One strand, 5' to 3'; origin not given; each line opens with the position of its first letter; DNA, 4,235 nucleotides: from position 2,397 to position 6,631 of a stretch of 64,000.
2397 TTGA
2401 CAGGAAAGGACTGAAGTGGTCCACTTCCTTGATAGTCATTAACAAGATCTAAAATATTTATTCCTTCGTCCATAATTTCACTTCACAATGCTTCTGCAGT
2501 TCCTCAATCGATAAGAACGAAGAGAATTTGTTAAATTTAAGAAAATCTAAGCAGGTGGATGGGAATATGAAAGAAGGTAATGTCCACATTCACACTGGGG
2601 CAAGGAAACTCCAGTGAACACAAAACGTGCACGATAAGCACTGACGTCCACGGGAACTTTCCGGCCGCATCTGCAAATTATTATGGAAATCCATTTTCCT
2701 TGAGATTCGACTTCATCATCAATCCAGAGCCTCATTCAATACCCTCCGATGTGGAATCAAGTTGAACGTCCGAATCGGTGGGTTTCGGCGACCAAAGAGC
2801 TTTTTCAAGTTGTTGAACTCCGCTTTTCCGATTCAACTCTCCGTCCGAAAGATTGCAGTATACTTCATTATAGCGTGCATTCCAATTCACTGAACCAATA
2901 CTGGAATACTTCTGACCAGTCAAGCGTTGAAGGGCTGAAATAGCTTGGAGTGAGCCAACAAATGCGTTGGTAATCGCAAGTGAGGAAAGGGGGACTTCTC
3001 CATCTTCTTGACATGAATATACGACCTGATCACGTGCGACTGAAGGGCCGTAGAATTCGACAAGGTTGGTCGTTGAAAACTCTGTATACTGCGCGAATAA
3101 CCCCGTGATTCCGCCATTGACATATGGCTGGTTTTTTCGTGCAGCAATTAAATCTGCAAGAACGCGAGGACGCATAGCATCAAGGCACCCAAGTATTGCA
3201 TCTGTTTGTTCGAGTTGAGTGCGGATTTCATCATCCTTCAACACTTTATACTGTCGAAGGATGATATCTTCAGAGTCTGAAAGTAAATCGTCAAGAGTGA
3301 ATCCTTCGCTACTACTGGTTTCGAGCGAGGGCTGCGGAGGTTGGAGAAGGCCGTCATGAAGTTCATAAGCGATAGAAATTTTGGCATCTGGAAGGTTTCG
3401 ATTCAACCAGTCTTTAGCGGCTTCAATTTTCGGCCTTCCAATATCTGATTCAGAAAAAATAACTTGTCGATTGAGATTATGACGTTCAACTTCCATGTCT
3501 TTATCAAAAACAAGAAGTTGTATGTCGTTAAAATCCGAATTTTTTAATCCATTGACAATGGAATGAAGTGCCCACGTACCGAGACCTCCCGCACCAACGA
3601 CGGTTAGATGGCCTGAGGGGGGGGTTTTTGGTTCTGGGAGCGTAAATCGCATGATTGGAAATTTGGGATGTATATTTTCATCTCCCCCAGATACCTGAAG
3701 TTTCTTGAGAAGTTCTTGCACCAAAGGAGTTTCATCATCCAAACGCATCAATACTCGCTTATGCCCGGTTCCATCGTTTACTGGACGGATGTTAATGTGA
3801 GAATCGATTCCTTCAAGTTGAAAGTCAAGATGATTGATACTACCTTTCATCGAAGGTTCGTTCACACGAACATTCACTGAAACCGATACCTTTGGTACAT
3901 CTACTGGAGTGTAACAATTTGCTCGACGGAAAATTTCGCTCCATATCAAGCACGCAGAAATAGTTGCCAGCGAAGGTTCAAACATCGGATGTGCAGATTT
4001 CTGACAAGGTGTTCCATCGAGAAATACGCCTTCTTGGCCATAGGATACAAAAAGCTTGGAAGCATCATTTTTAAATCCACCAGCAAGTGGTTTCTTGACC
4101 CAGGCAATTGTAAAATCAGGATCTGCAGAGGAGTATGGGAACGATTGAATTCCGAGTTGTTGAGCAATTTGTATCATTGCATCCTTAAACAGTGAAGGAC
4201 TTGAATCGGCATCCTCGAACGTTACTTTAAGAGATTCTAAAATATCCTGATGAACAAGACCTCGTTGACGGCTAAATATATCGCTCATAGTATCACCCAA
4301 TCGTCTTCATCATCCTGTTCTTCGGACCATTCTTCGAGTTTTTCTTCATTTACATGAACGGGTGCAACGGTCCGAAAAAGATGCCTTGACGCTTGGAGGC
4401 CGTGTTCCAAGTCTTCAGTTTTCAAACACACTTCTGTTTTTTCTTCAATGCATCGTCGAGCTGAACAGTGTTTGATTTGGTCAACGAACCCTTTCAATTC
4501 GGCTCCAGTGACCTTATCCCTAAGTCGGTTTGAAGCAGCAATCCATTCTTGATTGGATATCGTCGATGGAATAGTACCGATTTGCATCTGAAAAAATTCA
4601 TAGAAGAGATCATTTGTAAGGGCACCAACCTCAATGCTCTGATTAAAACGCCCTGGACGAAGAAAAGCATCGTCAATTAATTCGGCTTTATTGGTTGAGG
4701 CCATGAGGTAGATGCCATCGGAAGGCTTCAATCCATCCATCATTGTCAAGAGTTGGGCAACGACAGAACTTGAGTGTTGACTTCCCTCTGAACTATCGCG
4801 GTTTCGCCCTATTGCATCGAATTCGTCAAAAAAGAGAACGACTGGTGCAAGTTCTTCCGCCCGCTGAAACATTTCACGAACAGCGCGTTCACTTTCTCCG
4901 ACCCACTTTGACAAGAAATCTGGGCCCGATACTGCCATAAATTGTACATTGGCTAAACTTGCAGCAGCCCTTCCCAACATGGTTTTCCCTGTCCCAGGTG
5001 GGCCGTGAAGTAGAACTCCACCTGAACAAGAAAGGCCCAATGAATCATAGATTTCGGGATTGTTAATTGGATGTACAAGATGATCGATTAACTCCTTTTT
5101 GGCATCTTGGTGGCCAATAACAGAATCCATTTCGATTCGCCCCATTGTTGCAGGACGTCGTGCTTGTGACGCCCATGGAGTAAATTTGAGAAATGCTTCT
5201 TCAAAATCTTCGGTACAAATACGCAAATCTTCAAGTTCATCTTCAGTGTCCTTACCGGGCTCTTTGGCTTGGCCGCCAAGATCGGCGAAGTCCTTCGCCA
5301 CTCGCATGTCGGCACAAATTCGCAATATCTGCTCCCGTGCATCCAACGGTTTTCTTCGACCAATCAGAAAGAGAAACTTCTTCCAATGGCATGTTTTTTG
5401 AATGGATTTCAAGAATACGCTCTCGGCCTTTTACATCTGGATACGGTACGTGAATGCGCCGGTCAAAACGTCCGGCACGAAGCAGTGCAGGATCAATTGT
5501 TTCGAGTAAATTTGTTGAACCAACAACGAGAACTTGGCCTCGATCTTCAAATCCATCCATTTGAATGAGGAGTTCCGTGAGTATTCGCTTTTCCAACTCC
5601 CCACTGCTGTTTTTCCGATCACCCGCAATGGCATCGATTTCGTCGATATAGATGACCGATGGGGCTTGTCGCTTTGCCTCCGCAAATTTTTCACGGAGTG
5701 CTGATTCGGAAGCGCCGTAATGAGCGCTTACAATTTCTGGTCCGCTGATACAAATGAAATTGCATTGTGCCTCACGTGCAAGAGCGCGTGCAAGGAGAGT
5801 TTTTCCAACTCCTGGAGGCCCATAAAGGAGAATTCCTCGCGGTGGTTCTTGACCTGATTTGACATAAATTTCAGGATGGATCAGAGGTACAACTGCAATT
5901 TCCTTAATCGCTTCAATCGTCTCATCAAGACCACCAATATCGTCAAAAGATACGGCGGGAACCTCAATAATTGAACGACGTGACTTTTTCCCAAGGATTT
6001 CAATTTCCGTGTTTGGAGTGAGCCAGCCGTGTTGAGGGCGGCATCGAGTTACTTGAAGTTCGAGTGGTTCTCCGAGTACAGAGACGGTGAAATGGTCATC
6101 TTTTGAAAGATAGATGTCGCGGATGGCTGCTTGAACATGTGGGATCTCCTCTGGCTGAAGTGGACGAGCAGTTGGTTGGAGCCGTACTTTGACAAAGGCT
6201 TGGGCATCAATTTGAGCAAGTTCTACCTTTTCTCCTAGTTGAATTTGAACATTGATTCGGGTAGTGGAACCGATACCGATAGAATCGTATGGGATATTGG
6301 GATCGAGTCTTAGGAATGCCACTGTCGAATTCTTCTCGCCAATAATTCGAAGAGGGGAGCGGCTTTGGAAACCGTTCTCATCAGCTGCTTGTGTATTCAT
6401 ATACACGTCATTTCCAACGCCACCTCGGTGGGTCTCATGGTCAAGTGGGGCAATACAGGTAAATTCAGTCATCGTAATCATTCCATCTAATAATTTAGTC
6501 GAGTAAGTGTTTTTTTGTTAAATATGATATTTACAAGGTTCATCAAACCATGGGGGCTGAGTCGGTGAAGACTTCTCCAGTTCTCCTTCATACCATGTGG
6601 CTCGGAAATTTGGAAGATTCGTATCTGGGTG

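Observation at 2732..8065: Two paralogous single-chain E1s with a degenerate plus active adenylation-domain arrangement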

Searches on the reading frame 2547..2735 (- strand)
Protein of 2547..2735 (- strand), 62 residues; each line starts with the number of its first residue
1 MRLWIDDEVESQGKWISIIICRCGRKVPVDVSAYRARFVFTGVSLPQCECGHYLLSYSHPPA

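Call 3: search_protein_families(library=pfam, proteins=[window:2547-2735:-], max_evalue=0.1)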
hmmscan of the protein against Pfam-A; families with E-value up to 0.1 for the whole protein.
window:2547-2735:- (62 aa): 0 families

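Call 19: search_protein_families(library=padloc, proteins=[window:2547-2735:-], max_evalue=0.01)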
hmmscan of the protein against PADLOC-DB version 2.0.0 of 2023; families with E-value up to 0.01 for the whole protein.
window:2547-2735:- (62 aa): 0 families

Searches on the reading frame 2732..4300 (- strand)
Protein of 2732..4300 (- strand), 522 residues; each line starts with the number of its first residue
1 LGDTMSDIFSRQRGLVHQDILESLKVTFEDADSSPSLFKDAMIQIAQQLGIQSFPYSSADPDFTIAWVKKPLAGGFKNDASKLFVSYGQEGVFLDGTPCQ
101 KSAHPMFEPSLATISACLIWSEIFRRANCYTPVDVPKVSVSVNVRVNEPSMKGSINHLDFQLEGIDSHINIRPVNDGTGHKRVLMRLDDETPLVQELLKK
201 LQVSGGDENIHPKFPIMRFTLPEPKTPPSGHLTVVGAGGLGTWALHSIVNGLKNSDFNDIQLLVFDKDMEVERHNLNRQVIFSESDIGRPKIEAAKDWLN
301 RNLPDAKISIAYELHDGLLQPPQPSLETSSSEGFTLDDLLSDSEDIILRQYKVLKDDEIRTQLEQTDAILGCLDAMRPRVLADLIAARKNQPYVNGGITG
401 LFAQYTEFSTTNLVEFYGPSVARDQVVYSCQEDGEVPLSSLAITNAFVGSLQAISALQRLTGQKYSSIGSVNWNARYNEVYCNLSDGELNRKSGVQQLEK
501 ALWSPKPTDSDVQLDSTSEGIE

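Call 3: search_protein_families(library=pfam, proteins=[window:2732-4300:-], max_evalue=0.1)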
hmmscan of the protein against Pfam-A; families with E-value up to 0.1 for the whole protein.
window:2732-4300:- (522 aa): 2 families
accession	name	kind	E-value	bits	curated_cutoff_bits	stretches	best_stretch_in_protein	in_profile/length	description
PF00899.27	ThiF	-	8.1e-24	84.5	28.1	1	231-466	22-208/238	ThiF family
PF18792.6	UspA1_rep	-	0.0097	16.5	27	0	73-81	4-12/13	Ubiquitous surface protein adhesin repeat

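Call 6: search_solved_structures(query=window:2732-4300:-, max_evalue=0.01, show_alignments=1)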
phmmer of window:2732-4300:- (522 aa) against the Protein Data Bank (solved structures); distinct sequences matched with E-value up to 0.01: 30.
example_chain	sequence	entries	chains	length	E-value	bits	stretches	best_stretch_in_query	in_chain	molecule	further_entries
1jw9_B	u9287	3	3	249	1.2e-08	37.3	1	230-309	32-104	MOLYBDOPTERIN BIOSYNTHESIS MOEB PROTEIN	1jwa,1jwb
3dbr_B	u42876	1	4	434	2.1e-07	33.2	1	232-308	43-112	NEDD8-activating enzyme E1 catalytic subunit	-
3dbh_B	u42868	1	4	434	2.1e-07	33.2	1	232-308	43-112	NEDD8-activating enzyme E1 catalytic subunit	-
3dbl_B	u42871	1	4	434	2.1e-07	33.2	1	232-308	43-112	NEDD8-activating enzyme E1 catalytic subunit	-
1tt5_B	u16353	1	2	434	2.1e-07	33.2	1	232-308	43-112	ubiquitin-activating enzyme E1C isoform 1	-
1r4m_B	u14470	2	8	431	2.2e-07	33.2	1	232-308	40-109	ubiquitin-activating enzyme E1C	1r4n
1yov_B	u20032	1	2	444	2.2e-07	33.1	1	232-308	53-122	Ubiquitin-activating enzyme E1C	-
3gzn_B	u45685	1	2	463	2.4e-07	33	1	232-308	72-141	NEDD8-activating enzyme E1 catalytic subunit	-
2nvu_B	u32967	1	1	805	5.2e-07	31.9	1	232-308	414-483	Maltose binding protein/NEDD8-activating enzyme E1 catalytic subunit chimera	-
3kyd_B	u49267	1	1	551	7.8e-06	28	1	228-322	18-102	SUMO-activating enzyme subunit 2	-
9dqb_B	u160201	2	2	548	8.2e-06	28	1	228-322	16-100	SUMO-activating enzyme subunit 2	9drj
3kyc_B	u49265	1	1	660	9.1e-06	27.8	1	228-322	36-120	SUMO-activating enzyme subunit 2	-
6cwy_D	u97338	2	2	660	9.2e-06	27.8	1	228-322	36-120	SUMO-activating enzyme subunit 2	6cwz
6xog_B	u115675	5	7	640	9.4e-06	27.8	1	228-322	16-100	SUMO-activating enzyme subunit 2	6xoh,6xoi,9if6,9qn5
1y8q_B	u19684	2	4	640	9.5e-06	27.8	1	228-322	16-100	Ubiquitin-like 2 activating enzyme E1B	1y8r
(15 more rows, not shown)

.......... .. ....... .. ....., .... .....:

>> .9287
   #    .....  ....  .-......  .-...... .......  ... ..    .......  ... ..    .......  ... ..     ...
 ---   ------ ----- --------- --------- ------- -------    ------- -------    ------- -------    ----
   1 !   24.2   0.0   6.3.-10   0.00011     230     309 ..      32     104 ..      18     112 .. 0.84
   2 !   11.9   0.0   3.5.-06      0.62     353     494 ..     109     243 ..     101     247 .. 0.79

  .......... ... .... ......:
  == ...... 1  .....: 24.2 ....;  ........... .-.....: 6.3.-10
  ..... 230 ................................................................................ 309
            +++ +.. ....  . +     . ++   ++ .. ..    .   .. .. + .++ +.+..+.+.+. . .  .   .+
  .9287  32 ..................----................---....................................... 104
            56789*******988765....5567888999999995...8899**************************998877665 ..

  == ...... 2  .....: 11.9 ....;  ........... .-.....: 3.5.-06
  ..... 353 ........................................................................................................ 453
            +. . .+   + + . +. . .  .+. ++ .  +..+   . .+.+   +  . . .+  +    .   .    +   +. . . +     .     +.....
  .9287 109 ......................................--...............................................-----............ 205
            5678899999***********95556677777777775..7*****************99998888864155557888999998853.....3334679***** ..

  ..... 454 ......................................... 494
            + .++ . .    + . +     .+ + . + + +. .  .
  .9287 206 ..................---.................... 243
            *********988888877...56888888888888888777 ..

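Call 19: search_protein_families(library=padloc, proteins=[window:2732-4300:-], max_evalue=0.01)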
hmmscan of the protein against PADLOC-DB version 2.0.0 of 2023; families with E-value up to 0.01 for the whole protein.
window:2732-4300:- (522 aa): 6 families
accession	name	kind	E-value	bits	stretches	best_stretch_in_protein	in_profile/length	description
PDLC00829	E1-E2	-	1.9e-08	31.9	1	231-309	173-243/426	E1-E2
PDLC00842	E1-E2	-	0.00048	16.9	1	232-310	308-381/549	E1-E2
PDLC00828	E1-E2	-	0.0013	16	0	232-309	178-247/431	E1-E2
PDLC03847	BilD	-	0.0021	14.8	1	231-301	210-278/453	-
PDLC00850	E1-E2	-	0.0025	14.3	1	232-313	317-390/566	E1-E2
PDLC00832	E1-E2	-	0.0045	13.2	1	231-309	340-410/588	E1-E2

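Call 28: find_homologous_proteins(query=window:2732-4300:-)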
Query window:2732-4300:- (522 aa): 124 proteins with E <= 0.001 among 8000 candidates; the best 120 are listed.
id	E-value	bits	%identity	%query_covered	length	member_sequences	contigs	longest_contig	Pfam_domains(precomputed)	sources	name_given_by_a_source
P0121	0.0e+0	1176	100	99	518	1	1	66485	PF00899.28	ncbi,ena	-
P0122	0.0e+0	1068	90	99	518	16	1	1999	PF00899.28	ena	-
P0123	0.0e+0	1015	87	99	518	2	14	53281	PF00899.28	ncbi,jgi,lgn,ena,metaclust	jgi:molybdopterin/thiamine biosynthesis adenylyltransferase|metaclust:\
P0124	5.4e-285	964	82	99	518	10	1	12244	PF00899.28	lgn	-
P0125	1.3e-280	949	81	99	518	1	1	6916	PF00899.28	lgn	-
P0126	3.0e-280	948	81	99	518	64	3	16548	PF00899.28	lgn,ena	-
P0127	4.5e-279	944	81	99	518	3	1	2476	PF00899.28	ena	-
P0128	6.5e-274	927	79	100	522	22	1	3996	PF00899.28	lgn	-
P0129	2.6e-268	909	80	97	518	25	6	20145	PF00899.28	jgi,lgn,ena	jgi:molybdopterin/thiamine biosynthesis adenylyltransferase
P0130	3.8e-268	908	78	99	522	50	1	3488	PF00899.28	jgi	jgi:molybdopterin/thiamine biosynthesis adenylyltransferase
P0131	7.5e-240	815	70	99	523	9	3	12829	PF00899.28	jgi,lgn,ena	jgi:molybdopterin/thiamine biosynthesis adenylyltransferase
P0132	7.3e-226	769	66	99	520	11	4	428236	PF00899.28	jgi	jgi:molybdopterin/thiamine biosynthesis adenylyltransferase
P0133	9.4e-198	676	81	71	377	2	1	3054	PF00899.28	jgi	jgi:molybdopterin/thiamine biosynthesis adenylyltransferase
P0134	6.0e-168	578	52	97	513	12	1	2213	PF00899.28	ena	-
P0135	2.6e-167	576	52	96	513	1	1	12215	PF00899.28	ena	-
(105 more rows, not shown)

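Call 68: search_protein_families(library=ncbifam, proteins=[window:2732-4300:-], max_evalue=0.001)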
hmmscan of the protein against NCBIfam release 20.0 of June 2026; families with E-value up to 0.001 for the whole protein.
window:2732-4300:- (522 aa): 12 families
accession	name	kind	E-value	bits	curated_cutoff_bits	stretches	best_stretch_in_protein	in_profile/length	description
TIGR02356.1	adenyl_thiF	equivalog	8.1e-18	64.5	275.25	2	231-301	23-86/203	thiazole biosynthesis adenylyltransferase ThiF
NF004281.0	PRK05690.1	subfamily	3.5e-14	52.6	266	2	232-310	35-106/250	molybdopterin-synthase adenylyltransferase MoeB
NF006204.0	PRK08328.1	equivalog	2.5e-12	46.9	339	1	352-463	105-208/231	hypothetical protein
NF047750.1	SAMPActivE1UbaA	equivalog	4.5e-12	45.9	450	1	231-309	34-105/270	SAMP-activating enzyme E1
NF004111.0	PRK05600.1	equivalog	2.8e-11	43.1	437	1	230-309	42-114/371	ThiF family adenylyltransferase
TIGR02355.1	moeB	equivalog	5.5e-11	42.3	376.55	1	232-309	27-97/240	molybdopterin-synthase adenylyltransferase MoeB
NF005902.0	PRK07878.1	equivalog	1.1e-10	41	647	1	232-305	45-111/392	adenylyltransferase/sulfurtransferase MoeZ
NF006444.0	PRK08762.1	equivalog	5.9e-09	35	449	1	232-308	150-219/387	molybdopterin-synthase adenylyltransferase MoeB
NF006395.0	PRK08644.1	equivalog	1.8e-08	34.3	159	1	231-311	32-104/215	sulfur carrier protein ThiS adenylyltransferase ThiF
NF005646.0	PRK07411.1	equivalog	1.4e-07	31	633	1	231-309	40-111/390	molybdopterin-synthase adenylyltransferase MoeB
NF009123.0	PRK12475.1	subfamily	2.3e-05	23.8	510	0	231-302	26-92/338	MoeB/ThiF family adenylyltransferase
NF011696.0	PRK15116.1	equivalog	0.00066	19.4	304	0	230-310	31-104/268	tRNA cyclic N6-threonylcarbamoyladenosine(37) synthase TcdA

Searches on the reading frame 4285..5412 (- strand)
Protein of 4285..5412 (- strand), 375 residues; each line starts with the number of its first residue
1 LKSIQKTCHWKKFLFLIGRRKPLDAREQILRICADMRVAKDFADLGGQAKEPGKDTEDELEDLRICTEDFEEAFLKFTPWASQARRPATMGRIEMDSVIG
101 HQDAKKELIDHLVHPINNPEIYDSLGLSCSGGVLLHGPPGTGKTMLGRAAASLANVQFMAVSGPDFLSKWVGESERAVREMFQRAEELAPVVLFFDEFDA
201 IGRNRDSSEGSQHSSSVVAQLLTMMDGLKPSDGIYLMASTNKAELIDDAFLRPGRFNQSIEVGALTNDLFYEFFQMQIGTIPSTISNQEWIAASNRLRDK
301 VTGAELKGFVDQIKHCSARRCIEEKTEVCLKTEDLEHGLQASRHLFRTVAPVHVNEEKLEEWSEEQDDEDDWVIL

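Call 3: search_protein_families(library=pfam, proteins=[window:4285-5412:-], max_evalue=0.1)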
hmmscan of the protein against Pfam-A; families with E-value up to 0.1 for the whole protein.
window:4285-5412:- (375 aa): 13 families
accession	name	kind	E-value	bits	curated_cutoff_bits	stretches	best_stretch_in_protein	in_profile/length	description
PF00004.35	AAA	-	1.4e-39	135.9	21.2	1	133-263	1-130/131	ATPase family associated with various cellular activities (AAA)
PF13191.12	AAA_16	-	1.7e-05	25.8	32.6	1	128-155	22-49/167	AAA ATPase domain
PF13401.12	AAA_22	-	0.00058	20.6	27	1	133-160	8-38/130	AAA domain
PF07728.20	AAA_5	-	0.00063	20.2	22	1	132-168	1-38/139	AAA domain (dynein-related subfamily)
PF05496.18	RuvB_N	-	0.0031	17.7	27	1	133-166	36-69/159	Holliday junction DNA helicase RuvB P-loop domain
PF05729.18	NACHT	-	0.0048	17.2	26.7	0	133-149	3-19/167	NACHT domain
PF06068.19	TIP49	-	0.013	15.2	23.8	1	132-185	52-106/347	TIP49 P-loop domain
PF01078.27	Mg_chelatase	-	0.019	14.8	20.3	1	133-153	25-45/207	Magnesium chelatase, subunit ChlI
PF20720.3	nSTAND3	-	0.022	14.9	27.2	1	132-216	19-90/155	Novel STAND NTPase 3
PF07724.20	AAA_2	-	0.031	14.8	27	1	133-227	6-101/166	AAA domain (Cdc48 subfamily)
PF13238.12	AAA_18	-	0.047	14.6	29.4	0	133-160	1-32/128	AAA domain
PF13086.12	AAA_11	-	0.052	13.8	27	0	131-155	18-39/257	AAA domain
PF13671.12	AAA_33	-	0.089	13.5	27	0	133-175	2-42/143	AAA domain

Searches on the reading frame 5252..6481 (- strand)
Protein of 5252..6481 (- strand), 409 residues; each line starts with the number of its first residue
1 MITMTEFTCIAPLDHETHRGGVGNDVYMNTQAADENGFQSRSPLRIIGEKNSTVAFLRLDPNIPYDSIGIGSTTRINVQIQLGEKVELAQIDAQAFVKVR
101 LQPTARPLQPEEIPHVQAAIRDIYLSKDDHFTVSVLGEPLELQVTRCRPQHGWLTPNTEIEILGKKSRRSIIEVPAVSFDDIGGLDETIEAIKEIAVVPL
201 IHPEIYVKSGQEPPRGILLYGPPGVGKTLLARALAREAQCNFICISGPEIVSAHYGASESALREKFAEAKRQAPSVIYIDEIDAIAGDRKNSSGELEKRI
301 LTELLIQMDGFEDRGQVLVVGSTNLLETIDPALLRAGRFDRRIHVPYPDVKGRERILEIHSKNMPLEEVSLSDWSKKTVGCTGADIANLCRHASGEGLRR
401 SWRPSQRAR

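Call 3: search_protein_families(library=pfam, proteins=[window:5252-6481:-], max_evalue=0.1)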
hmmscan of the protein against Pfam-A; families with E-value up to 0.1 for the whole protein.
window:5252-6481:- (409 aa): 28 families (the best 25 are shown)
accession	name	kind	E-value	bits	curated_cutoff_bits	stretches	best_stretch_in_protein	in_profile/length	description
PF00004.35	AAA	-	4.7e-43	147.2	21.2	1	217-347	1-131/131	ATPase family associated with various cellular activities (AAA)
PF13401.12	AAA_22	-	1.1e-08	35.9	27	1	216-327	7-128/130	AAA domain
PF17862.7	AAA_lid_3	-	1.6e-07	31.2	27.2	1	369-401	2-34/45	AAA+ lid domain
PF13191.12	AAA_16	-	2.1e-07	32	32.6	1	211-309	23-125/167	AAA ATPase domain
PF05496.18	RuvB_N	-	4.1e-07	30.3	27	1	211-284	30-95/159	Holliday junction DNA helicase RuvB P-loop domain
PF13173.12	AAA_14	-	4.6e-05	23.9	27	1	217-326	5-102/129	AAA domain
PF06068.19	TIP49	-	0.00011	21.9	23.8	1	207-265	43-102/347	TIP49 P-loop domain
PF07728.20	AAA_5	-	0.00012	22.5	22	1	217-285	2-78/139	AAA domain (dynein-related subfamily)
PF07724.20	AAA_2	-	0.00014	22.4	27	1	217-287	6-89/166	AAA domain (Cdc48 subfamily)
PF02359.24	CDC48_N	-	0.00017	22.1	35.1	1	24-90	15-82/85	Cell division protein 48 (CDC48), N-terminal domain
PF13671.12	AAA_33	-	0.00044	21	27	1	217-262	2-45/143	AAA domain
PF13481.12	AAA_25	-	0.0006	19.9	27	0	217-236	36-55/195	AAA domain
PF13238.12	AAA_18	-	0.0011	19.9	29.4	1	217-254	1-25/128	AAA domain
PF20720.3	nSTAND3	-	0.0012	18.9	27.2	1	217-280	20-72/155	Novel STAND NTPase 3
PF02933.23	CDC48_2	-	0.0022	18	22.4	1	109-166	3-61/64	Cell division protein 48 (CDC48), domain 2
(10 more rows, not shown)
